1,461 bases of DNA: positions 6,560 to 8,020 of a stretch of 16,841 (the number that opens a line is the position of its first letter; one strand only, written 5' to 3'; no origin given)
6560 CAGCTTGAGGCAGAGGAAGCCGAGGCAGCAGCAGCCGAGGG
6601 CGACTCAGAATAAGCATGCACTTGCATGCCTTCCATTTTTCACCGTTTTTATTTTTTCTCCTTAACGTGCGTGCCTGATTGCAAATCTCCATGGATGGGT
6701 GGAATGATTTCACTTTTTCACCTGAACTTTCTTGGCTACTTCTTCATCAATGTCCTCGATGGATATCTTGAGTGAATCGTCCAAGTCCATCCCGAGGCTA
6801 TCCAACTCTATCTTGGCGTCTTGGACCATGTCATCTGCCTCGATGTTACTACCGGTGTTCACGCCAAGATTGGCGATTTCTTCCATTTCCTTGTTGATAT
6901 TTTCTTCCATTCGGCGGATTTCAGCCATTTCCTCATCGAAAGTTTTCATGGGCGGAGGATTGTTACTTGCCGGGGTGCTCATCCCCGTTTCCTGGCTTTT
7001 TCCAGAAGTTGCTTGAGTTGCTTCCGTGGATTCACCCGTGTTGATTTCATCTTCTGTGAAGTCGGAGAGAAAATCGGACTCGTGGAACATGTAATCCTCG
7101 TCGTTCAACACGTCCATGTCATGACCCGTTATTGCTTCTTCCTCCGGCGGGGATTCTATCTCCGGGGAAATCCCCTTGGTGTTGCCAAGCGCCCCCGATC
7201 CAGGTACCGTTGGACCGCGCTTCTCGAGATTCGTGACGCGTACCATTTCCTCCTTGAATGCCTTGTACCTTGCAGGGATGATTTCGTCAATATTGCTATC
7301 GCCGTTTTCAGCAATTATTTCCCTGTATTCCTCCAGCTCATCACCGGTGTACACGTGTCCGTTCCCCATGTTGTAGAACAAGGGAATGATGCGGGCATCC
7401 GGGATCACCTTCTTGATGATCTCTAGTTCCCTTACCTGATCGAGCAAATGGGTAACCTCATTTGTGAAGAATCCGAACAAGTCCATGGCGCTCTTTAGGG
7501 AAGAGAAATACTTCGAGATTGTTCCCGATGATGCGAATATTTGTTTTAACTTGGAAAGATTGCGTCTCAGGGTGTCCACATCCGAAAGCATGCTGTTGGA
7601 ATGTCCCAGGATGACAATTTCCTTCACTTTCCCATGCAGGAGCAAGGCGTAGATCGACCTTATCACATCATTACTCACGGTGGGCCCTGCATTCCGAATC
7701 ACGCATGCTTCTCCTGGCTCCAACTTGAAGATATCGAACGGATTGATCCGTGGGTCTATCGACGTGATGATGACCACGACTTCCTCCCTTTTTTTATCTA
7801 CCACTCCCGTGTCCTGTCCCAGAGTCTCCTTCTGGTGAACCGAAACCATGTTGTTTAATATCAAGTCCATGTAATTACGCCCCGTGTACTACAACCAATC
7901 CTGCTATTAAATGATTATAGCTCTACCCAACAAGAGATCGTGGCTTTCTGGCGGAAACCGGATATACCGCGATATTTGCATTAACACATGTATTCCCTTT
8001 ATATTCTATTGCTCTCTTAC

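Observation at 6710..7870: Beta-carbonic-anhydrase homologue with both zinc-binding cysteines replaced, fused to a long acidic disordered/coiled-coil tail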

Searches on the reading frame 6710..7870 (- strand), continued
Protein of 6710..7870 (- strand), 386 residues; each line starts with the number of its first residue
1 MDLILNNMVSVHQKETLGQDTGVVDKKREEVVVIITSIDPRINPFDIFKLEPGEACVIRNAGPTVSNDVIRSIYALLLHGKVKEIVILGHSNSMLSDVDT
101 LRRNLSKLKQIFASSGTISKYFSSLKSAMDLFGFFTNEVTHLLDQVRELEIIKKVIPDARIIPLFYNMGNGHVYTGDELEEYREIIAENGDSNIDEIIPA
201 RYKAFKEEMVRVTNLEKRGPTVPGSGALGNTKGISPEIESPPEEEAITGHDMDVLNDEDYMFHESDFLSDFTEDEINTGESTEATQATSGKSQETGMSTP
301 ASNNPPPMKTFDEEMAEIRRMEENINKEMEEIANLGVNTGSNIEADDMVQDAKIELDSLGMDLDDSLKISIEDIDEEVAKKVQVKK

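Call 67: find_encoding_contigs(protein=P0006, flank=6000, max_places=1)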
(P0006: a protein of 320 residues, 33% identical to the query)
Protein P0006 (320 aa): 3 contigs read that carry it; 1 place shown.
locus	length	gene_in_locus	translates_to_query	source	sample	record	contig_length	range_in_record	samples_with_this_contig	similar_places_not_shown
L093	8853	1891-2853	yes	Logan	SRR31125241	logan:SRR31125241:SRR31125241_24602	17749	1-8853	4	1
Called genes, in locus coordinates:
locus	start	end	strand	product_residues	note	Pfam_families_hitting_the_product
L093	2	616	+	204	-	?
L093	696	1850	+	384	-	PF01145:Band_7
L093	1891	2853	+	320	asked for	PF00484:Pro_CA (weak)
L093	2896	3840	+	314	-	PF01583:APS_kinase (weak), PF07931:CPT (weak), PF08433:KTI12, PF13671:AAA_33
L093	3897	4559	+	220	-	PF01865:PhoU_div, PF01895:PhoU (faint)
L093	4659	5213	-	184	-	PF00025:Arf, PF00071:Ras, PF08477:Roc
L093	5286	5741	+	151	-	PF02566:OsmC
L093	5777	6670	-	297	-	PF02754:CCG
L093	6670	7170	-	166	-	PF13183:Fer4_8, PF13187:Fer4_9 (weak), PF13534:Fer4_17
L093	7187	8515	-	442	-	PF01058:Oxidored_q6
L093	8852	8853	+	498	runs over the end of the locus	PF00144:Beta-lactamase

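Call 85: find_related_loci(query=window:6710-7870:-, collection=metagenome_contigs, flank=5000)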
Query window:6710-7870:- (386 aa) in metagenome_contigs; peptide patterns used: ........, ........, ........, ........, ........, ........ (x = any residue, [..] = any of these).
116 stretches matched a pattern, but none encodes a relative of the query by tblastn (E <= 1e-3).

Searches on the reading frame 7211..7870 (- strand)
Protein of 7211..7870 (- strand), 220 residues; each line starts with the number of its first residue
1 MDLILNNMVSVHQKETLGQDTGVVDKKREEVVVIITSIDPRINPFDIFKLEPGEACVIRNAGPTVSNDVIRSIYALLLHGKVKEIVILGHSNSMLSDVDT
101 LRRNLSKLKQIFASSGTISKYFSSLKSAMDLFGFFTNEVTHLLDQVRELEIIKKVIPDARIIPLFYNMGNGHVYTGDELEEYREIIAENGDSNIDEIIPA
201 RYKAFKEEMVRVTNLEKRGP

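Call 40: predict_structure(alignment_id=A1)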
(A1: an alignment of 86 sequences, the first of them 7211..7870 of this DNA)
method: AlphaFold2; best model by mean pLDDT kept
length: 220 residues; sequences in the alignment: 86
mean_pLDDT: 93.3   pTM: 0.85
mean pLDDT of the five models: 93.3, 91.9, 91.5, 91.2, 89.2
residues with pLDDT >= 90: 183; 70-90: 33; 50-70: 4; < 50: 0
segments of 3 or more residues with pLDDT < 50: none
pLDDT, mean of each block of 10 residues (from residue 1): 86 89 77 97 96 94 97 95 98 96 97 93 96 95 97 97 98 96 92 91 94 81
secondary structure, 60 per line:
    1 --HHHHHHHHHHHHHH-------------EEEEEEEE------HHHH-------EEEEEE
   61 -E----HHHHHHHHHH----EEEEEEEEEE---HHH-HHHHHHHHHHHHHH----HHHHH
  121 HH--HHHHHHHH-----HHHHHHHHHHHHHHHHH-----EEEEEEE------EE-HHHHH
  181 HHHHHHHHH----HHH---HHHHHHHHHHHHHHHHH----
elements in order: H3-16 E30-37 H44-47 E55-60 H67-76 E81-90 H98-111 H116-122 H125-132 H138-154 E160-166 H176-189 H200-216
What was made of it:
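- On Beta-class carbonic anhydrase (Pfam PF00484 Pro_CA): AF2 pLDDT 93.3 (call 40).
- On Asgard long beta-CA-like family (SPFH-operon associated; defined in this session): Modelled with pLDDT above 90 (call 40).
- Checked: AlphaFold2 of residues 1-220 with a family alignment gives pLDDT 93.3 and pTM 0.85 (call 40).
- The fold is predicted with high confidence (call 40).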

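Call 42: fold_search(model_id=the predicted structure, library=pdb)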
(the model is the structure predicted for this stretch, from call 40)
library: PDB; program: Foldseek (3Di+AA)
matches with E <= 10: 834; with E <= 0.001: 124
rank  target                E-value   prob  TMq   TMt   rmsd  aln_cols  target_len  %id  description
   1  3las_A                2.1e-10  1.00  0.57  0.73   3.9       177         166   22  Crystal structure of carbonic anhydrase from streptococcus mutans to 1.4 angstrom resolution (released 2011-01-12)
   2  6y04_A                7.4e-09  1.00  0.54  0.63   4.9       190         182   22  Crystal structure of beta-carbonic anhydrase isoform I (TvaCA1) from the Trichomonas vaginalis protozoan. (released 2020-07-08)
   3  5ztp_A                1.8e-08  1.00  0.59  0.75   3.7       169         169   20  Carbonic anhydrase from Glaciozyma antarctica (released 2018-05-23)
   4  1g5c_A                3.2e-08  1.00  0.54  0.69   7.3       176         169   22  CRYSTAL STRUCTURE OF THE 'CAB' TYPE BETA CLASS CARBONIC ANHYDRASE FROM METHANOBACTERIUM THERMOAUTOTROPHICUM (released 2001-04-04)
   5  1ylk_A                5.0e-08  1.00  0.51  0.67   4.9       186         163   19  Crystal Structure of Rv1284 from Mycobacterium tuberculosis in Complex with Thiocyanate (released 2005-03-08)
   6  5swc_D                6.4e-08  1.00  0.48  0.51   7.0       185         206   18  The structure of the beta-carbonic anhydrase CcaA (released 2016-10-26)
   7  3ten_A                6.4e-08  1.00  0.51  0.55   9.3       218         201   20  Holo form of carbon disulfide hydrolase (released 2011-10-19)
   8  6jqc_A                6.9e-08  1.00  0.50  0.65   4.4       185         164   18  The structural basis of the beta-carbonic anhydrase CafC (wild type) of the filamentous fungus Aspergillus fumigatus (released 2019-08-14)
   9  3teo_A                6.9e-08  1.00  0.51  0.55  10.0       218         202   20  APO Form of carbon disulfide hydrolase (selenomethionine form) (released 2011-10-19)
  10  3e2w_E                9.4e-08  1.00  0.48  0.52  10.1       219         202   20  H. influenzae beta-carbonic anhydrase, variant Y181F with 1M bicarbonate (released 2009-08-18)
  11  3qy1_A                1.2e-07  1.00  0.49  0.50   9.7       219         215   19  1.54A Resolution Crystal Structure of a Beta-Carbonic Anhydrase from Salmonella enterica subsp. enterica serovar Typhi (released 2011-03-16)
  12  7coi_B                1.6e-07  1.00  0.51  0.54  10.8       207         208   15  Crystal structure of the b-carbonic anhydrase CafA of the fungal pathogen Aspergillus fumigatus (released 2020-10-14)
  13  6jqd_A                1.7e-07  1.00  0.53  0.67   4.5       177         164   20  The structural basis of the beta-carbonic anhydrase CafC (L25G and L78G mutant) of the filamentous fungus Aspergillus  (released 2019-08-14)
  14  3qy1_B                1.8e-07  1.00  0.51  0.51   9.7       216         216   20  1.54A Resolution Crystal Structure of a Beta-Carbonic Anhydrase from Salmonella enterica subsp. enterica serovar Typhi (released 2011-03-16)
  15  4o1j_B                2.0e-07  1.00  0.43  0.47   9.5       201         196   17  Crystal structures of two tetrameric beta-carbonic anhydrases from the filamentous ascomycete Sordaria macrospora. (released 2014-03-05)
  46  1g5c_F                1.3e-06  1.00  0.50  0.69   3.2       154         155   21  CRYSTAL STRUCTURE OF THE 'CAB' TYPE BETA CLASS CARBONIC ANHYDRASE FROM METHANOBACTERIUM THERMOAUTOTROPHICUM (released 2001-04-04)
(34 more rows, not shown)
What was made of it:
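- On Beta-class carbonic anhydrase (Pfam PF00484 Pro_CA): All top Foldseek-PDB hits are beta-CAs, with probability 1.00 (call 42).
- Checked: All top Foldseek-PDB matches are beta-CAs: 3las at 2e-10, then 1g5c and 1ylk (call 42).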
